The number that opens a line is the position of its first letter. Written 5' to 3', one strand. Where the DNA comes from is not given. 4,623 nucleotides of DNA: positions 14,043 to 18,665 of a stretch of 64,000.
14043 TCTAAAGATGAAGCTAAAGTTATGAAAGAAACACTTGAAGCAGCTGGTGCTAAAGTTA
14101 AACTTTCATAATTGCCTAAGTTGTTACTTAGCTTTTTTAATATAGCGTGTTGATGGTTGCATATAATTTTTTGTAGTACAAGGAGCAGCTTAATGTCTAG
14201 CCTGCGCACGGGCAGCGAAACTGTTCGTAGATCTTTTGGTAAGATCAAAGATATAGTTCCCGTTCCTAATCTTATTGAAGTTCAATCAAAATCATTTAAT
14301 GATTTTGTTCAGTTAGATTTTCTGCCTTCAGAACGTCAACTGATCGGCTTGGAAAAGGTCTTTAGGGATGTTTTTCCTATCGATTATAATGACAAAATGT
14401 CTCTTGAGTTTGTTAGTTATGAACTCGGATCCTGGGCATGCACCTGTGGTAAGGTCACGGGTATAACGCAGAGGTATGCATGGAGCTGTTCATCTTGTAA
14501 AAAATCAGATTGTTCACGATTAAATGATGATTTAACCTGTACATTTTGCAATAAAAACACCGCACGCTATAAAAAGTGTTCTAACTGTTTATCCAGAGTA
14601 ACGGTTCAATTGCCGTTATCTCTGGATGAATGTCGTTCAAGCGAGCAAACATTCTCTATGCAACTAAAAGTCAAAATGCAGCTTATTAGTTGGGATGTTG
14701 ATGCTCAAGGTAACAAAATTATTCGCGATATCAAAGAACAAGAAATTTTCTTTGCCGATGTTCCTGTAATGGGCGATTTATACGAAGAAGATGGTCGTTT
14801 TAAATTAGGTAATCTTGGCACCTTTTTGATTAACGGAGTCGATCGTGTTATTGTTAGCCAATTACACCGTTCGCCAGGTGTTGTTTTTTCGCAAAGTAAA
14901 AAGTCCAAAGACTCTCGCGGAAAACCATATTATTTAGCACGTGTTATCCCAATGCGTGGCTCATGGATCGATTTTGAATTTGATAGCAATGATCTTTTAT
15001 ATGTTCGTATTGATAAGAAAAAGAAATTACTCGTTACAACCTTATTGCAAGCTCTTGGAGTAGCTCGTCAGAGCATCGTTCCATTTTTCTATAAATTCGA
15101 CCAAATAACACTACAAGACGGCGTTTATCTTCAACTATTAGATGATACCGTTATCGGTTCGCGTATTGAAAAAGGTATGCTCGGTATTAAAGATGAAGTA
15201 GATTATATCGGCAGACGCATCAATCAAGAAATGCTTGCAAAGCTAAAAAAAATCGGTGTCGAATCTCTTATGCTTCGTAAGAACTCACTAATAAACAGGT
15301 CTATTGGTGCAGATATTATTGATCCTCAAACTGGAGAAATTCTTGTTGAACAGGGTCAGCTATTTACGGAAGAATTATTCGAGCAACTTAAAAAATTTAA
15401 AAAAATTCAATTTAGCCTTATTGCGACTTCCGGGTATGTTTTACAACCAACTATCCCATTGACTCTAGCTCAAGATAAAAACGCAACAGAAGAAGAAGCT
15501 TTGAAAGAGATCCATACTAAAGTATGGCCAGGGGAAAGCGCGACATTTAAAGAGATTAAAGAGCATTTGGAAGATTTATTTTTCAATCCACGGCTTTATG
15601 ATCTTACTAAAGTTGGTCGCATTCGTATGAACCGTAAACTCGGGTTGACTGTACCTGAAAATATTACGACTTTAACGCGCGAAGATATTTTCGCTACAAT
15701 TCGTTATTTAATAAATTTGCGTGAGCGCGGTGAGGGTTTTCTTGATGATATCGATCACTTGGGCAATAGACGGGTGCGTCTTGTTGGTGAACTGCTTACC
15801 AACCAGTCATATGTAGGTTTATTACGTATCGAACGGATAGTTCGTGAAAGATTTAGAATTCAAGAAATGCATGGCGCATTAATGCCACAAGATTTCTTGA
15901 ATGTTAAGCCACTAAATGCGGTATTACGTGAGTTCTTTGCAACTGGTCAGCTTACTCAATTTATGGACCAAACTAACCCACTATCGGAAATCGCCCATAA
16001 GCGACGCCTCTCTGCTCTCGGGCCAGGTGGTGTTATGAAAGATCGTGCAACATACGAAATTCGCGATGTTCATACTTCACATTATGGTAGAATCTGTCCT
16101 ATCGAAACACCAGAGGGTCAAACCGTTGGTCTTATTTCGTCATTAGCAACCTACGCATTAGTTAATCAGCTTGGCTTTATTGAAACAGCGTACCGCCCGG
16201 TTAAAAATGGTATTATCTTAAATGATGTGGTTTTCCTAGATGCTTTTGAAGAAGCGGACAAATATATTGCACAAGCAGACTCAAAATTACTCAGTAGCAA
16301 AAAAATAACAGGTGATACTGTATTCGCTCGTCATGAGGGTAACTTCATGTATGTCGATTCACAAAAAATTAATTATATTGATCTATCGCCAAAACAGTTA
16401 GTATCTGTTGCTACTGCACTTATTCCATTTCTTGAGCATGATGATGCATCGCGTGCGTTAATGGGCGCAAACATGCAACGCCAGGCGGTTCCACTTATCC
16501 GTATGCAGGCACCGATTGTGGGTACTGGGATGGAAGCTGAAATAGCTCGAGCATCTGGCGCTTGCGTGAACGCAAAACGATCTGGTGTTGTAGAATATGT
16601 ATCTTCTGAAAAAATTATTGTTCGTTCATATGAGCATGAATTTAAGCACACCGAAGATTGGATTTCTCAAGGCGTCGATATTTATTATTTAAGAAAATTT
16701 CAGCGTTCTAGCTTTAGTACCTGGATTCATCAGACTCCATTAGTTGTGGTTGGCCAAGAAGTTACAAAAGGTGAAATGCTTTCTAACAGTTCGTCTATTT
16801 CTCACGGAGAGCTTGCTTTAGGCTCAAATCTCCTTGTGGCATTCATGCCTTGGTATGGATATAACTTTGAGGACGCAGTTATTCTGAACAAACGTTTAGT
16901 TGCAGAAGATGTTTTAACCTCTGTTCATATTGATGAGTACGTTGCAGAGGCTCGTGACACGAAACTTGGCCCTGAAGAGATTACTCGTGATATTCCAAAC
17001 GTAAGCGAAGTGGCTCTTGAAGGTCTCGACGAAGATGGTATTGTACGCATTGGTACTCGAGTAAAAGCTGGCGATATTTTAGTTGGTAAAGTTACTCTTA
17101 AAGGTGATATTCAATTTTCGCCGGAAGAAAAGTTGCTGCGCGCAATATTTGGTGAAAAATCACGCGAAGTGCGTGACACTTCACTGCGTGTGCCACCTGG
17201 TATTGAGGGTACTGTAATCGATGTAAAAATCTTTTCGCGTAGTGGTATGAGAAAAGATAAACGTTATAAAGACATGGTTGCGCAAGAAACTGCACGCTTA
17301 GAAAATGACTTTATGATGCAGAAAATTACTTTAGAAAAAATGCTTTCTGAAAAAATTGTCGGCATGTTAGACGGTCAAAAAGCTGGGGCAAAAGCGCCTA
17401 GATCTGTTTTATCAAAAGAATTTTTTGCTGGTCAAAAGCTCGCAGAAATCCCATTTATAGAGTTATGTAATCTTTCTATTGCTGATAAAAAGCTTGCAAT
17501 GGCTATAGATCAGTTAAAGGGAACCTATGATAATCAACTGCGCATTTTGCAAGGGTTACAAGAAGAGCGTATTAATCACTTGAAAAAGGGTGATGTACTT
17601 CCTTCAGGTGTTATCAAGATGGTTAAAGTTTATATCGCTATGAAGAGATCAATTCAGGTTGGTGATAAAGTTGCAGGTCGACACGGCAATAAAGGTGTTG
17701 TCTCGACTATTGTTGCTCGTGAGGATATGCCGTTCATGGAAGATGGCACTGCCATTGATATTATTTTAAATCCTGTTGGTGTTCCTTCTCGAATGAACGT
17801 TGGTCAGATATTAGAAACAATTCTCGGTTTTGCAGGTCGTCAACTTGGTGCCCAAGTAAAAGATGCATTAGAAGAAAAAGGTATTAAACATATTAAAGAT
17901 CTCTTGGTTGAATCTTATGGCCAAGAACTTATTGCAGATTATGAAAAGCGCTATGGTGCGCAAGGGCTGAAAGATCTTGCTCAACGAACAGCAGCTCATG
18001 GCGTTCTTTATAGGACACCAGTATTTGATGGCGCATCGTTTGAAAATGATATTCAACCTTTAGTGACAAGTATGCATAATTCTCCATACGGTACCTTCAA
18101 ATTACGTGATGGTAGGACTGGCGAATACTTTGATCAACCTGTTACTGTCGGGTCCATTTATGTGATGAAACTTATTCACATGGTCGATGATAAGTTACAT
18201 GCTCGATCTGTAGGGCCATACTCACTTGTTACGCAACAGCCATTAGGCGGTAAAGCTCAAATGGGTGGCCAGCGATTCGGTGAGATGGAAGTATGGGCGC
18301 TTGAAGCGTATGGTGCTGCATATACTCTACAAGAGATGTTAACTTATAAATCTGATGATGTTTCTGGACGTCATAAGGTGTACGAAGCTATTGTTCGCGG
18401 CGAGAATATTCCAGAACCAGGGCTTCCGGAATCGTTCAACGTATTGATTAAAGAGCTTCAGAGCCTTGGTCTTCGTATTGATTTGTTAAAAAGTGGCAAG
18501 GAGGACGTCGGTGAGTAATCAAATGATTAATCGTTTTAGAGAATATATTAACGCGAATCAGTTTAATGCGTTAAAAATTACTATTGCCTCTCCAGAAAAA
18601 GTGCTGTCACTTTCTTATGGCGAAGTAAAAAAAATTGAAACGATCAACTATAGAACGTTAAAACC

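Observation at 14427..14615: Nine-cysteine (double zinc-ribbon-like) insertion in the N-terminal part of RpoB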

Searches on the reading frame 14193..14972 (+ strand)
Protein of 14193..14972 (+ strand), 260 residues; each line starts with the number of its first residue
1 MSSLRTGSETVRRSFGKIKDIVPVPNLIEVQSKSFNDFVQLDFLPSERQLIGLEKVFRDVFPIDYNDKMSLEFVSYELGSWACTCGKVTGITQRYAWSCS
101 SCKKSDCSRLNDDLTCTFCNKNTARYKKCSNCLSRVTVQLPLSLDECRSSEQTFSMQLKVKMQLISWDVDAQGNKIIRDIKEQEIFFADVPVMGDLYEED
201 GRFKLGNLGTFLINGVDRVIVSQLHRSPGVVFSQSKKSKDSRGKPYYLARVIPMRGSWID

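Call 9: find_homologous_proteins(query=window:14193-14972:+, max_evalue=1e-10)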
Query window:14193-14972:+ (260 aa): 3156 proteins with E <= 1e-10 among 3399 candidates; the best 120 are listed.
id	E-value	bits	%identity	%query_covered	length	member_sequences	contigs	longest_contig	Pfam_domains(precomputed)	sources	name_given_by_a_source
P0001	3.1e-144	497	82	100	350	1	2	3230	PF04561.20,PF04563.21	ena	-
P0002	5.4e-139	480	79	100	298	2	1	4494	PF04561.20,PF04563.21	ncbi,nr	ncbi:MAG TPA: hypothetical protein VLG71_00715, partial [Candidatus Limnocylindria bacterium]|nr:hyp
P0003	9.3e-139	479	81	97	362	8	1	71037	PF04561.20,PF04563.21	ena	-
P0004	9.3e-136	469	78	100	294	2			PF04561.20,PF04563.21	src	-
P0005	5.5e-135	467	76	100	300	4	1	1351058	PF04561.20,PF04563.21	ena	-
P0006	7.5e-135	466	75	100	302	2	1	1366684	PF04561.20,PF04563.21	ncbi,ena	-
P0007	2.0e-133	462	75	100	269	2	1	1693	PF04563.21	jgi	jgi:DNA-directed RNA polymerase subunit beta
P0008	2.5e-133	461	75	100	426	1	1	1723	PF04561.20,PF04563.21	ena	-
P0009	1.1e-132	459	74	100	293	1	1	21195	PF04563.21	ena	-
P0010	2.0e-132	458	75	100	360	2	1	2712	PF04561.20,PF04563.21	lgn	-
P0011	6.7e-132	457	74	98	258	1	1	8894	PF04563.21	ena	-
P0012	1.5e-130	452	74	100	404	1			PF04561.20,PF04563.21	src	-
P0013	1.0e-129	449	72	100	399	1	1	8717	PF04561.20,PF04563.21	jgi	jgi:DNA-directed RNA polymerase subunit beta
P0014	2.5e-128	445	72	100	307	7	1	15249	PF04563.21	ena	-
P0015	2.1e-127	442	74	100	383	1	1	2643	PF04561.20,PF04563.21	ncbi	-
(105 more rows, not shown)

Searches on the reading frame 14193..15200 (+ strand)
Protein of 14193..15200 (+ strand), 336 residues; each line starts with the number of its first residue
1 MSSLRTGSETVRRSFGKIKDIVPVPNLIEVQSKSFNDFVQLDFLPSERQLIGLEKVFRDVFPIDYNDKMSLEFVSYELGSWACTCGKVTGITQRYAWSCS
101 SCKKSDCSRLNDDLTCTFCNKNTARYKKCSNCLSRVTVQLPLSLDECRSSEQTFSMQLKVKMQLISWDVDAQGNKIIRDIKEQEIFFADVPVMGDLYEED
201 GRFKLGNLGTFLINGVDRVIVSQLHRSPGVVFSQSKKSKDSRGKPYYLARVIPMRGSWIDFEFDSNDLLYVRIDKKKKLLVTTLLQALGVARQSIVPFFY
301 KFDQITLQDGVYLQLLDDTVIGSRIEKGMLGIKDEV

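Call 7: search_solved_structures(query=window:14193-15200:+, show_alignments=3)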
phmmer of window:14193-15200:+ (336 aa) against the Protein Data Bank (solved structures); distinct sequences matched with E-value up to 0.001: 53.
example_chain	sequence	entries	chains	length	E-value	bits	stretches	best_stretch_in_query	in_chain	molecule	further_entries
7ye1_C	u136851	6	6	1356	7.3e-55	189.7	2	143-302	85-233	DNA-directed RNA polymerase subunit beta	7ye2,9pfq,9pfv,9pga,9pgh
7f0r_C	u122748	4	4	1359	9.4e-48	166.3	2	144-307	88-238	DNA-directed RNA polymerase subunit beta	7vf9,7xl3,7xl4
7xya_C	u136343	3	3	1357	9.4e-48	166.3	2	144-307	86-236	DNA-directed RNA polymerase subunit beta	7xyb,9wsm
6j9e_C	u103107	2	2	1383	4.3e-46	160.8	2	145-324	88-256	DNA-directed RNA polymerase subunit beta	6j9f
9gdo_C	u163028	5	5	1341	1.6e-45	158.9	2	144-312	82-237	DNA-directed RNA polymerase subunit beta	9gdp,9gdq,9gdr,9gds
8g7e_I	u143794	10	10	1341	4.3e-45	157.5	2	143-310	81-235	DNA-directed RNA polymerase subunit beta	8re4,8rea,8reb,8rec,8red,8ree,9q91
5uaq_C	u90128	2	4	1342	4.3e-45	157.5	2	143-310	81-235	DNA-directed RNA polymerase subunit beta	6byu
10ma_I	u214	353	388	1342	4.3e-45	157.5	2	143-310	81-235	DNA-directed RNA polymerase subunit beta | Escherichia coli RNA polymerase beta subunit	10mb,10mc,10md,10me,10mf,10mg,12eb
5uaj_C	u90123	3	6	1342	4.4e-45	157.5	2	143-310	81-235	DNA-directed RNA polymerase subunit beta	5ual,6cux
3lu0_C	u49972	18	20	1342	4.4e-45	157.5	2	143-310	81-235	DNA-directed RNA polymerase subunit beta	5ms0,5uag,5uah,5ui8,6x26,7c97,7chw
8hkc_C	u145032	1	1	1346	4.6e-45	157.5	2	143-310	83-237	DNA-directed RNA polymerase subunit beta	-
6awb_03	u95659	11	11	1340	4.7e-45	157.4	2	143-310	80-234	DNA-directed RNA polymerase subunit beta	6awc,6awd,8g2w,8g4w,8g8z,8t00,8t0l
6n4c_C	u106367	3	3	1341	4.7e-45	157.4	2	143-310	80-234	DNA-directed RNA polymerase subunit beta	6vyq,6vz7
7mkn_C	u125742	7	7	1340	4.8e-45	157.4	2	143-310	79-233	DNA-directed RNA polymerase subunit beta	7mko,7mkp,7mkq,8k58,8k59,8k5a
6wmp_C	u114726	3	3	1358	1.1e-38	136.5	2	145-317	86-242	DNA-directed RNA polymerase subunit beta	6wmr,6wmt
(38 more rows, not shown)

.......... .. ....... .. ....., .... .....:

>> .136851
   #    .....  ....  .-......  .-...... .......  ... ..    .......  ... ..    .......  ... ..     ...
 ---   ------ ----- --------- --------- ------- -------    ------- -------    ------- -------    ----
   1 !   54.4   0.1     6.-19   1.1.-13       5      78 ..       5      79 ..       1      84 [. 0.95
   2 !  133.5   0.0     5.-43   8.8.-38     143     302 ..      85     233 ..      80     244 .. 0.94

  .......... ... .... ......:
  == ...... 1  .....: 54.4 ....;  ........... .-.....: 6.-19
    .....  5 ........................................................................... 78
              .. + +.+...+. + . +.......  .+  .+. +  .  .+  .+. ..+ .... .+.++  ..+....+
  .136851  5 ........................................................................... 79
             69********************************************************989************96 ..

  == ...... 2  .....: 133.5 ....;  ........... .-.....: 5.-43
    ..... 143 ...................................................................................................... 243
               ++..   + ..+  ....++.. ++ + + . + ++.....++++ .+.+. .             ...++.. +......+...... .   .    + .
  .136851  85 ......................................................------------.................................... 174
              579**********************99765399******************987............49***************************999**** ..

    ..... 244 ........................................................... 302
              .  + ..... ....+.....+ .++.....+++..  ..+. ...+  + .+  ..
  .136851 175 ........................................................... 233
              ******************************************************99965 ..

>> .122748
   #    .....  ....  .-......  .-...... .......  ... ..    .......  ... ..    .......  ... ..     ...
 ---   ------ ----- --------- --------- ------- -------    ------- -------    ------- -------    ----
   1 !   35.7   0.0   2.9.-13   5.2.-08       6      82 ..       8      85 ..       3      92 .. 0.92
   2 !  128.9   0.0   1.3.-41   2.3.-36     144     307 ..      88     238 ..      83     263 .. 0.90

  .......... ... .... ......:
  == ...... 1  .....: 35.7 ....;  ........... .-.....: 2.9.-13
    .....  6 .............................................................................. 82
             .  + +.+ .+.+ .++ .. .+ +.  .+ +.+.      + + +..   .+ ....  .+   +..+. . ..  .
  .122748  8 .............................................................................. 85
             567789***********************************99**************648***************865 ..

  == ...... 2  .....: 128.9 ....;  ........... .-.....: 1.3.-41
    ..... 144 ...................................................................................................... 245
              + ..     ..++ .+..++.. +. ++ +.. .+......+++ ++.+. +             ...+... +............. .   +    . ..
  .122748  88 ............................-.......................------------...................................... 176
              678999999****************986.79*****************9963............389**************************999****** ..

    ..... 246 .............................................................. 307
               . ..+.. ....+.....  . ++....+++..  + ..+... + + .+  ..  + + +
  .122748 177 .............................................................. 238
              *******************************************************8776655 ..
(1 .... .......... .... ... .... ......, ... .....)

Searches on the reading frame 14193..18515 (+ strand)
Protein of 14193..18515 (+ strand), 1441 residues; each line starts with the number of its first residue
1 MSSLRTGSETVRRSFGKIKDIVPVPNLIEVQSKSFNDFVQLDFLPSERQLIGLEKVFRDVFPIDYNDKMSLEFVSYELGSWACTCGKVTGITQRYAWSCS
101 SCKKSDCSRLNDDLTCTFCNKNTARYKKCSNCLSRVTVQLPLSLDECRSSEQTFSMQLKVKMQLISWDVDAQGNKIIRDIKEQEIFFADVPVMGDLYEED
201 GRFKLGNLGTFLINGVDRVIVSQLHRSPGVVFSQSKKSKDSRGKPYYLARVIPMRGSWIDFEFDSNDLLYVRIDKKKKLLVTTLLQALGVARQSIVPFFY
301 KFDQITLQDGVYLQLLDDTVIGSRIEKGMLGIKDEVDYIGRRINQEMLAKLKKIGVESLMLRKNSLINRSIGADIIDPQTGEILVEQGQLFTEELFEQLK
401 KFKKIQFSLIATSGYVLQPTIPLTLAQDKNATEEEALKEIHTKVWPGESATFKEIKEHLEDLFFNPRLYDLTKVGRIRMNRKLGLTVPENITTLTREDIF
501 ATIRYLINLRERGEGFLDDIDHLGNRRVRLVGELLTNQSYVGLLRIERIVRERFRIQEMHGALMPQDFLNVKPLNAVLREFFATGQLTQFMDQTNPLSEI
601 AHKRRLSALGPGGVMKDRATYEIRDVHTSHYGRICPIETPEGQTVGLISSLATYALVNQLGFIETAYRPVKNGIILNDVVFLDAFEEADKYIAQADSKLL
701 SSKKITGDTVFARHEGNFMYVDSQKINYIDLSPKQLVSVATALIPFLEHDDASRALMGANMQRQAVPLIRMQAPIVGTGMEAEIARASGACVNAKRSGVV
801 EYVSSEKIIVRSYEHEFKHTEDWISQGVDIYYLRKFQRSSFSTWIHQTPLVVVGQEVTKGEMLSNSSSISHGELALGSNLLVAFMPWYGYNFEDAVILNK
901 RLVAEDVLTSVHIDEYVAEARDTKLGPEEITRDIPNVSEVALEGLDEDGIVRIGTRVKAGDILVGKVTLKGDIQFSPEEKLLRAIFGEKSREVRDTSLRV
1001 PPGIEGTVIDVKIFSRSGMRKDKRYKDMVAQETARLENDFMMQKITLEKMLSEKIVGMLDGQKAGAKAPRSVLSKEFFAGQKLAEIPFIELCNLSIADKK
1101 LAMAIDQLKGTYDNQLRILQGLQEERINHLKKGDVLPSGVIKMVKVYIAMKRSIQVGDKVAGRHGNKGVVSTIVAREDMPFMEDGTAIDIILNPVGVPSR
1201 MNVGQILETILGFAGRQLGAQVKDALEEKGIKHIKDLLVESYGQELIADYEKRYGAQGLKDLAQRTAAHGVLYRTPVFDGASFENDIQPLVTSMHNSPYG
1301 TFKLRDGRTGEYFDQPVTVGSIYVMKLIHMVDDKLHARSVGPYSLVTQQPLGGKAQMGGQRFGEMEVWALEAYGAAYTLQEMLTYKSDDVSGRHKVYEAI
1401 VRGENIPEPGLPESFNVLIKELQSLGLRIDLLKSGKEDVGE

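Call 8: search_protein_families(library=pfam, proteins=[window:14193-18515:+], max_evalue=1)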
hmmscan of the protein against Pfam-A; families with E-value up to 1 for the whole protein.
window:14193-18515:+ (1441 aa): 7 families
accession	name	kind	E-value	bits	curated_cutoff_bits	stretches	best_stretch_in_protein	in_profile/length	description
PF00562.33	RNA_pol_Rpb2_6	-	2.6e-127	425.5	23.4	1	794-1356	2-373/373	RNA polymerase Rpb2, domain 6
PF04560.25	RNA_pol_Rpb2_7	-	3.3e-28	98.4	32.1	1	1358-1432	1-85/87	RNA polymerase Rpb2, domain 7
PF04565.21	RNA_pol_Rpb2_3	-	3.7e-28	97.9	21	1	589-656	1-67/68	RNA polymerase Rpb2, domain 3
PF04561.19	RNA_pol_Rpb2_2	-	1.2e-26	94.1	21.7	2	424-529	90-190/190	RNA polymerase Rpb2, domain 2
PF10385.14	RNA_pol_Rpb2_45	-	5.3e-17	62.1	28.2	1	667-732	1-66/66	RNA polymerase beta subunit external 1 domain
PF04563.20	RNA_pol_Rpb2_1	-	2.6e-10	40.6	28.2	1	143-574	66-201/203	RNA polymerase beta subunit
PF09891.15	DUF2118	-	0.23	11.8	20.5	0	937-975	81-119/149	Uncharacterized protein conserved in archaea (DUF2118)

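Call 60: search_protein_families(library=ncbifam, proteins=[window:14193-18515:+], max_evalue=0.001)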
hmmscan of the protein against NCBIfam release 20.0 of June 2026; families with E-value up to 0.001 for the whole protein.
window:14193-18515:+ (1441 aa): 7 families
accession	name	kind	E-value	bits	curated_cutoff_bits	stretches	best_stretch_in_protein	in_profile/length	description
TIGR02013.1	rpoB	equivalog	0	1605.8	801.15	2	143-1430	78-1237/1238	DNA-directed RNA polymerase subunit beta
NF001616.1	PRK00405.1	equivalog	0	1543.2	896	1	11-1432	2-1095/1096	DNA-directed RNA polymerase subunit beta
NF007172.0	PRK09603.1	equivalog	0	1248.5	5372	2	120-1437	64-1377/2890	DNA-directed RNA polymerase subunit beta/beta'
NF011417.0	PRK14844.1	equivalog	0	1185.3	4632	2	174-1236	131-1161/2839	DNA-directed RNA polymerase subunit beta/beta'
NF006335.0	PRK08565.1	equivalog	5.2e-100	335.6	1402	6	1277-1389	940-1051/1116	DNA-directed RNA polymerase subunit B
TIGR03670.1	rpoB_arch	equivalog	2.4e-75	254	811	4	1141-1239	339-438/599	DNA-directed RNA polymerase subunit B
NF007175.0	PRK09606.1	equivalog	3.5e-23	81.8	355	1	427-657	253-470/496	DNA-directed RNA polymerase subunit B''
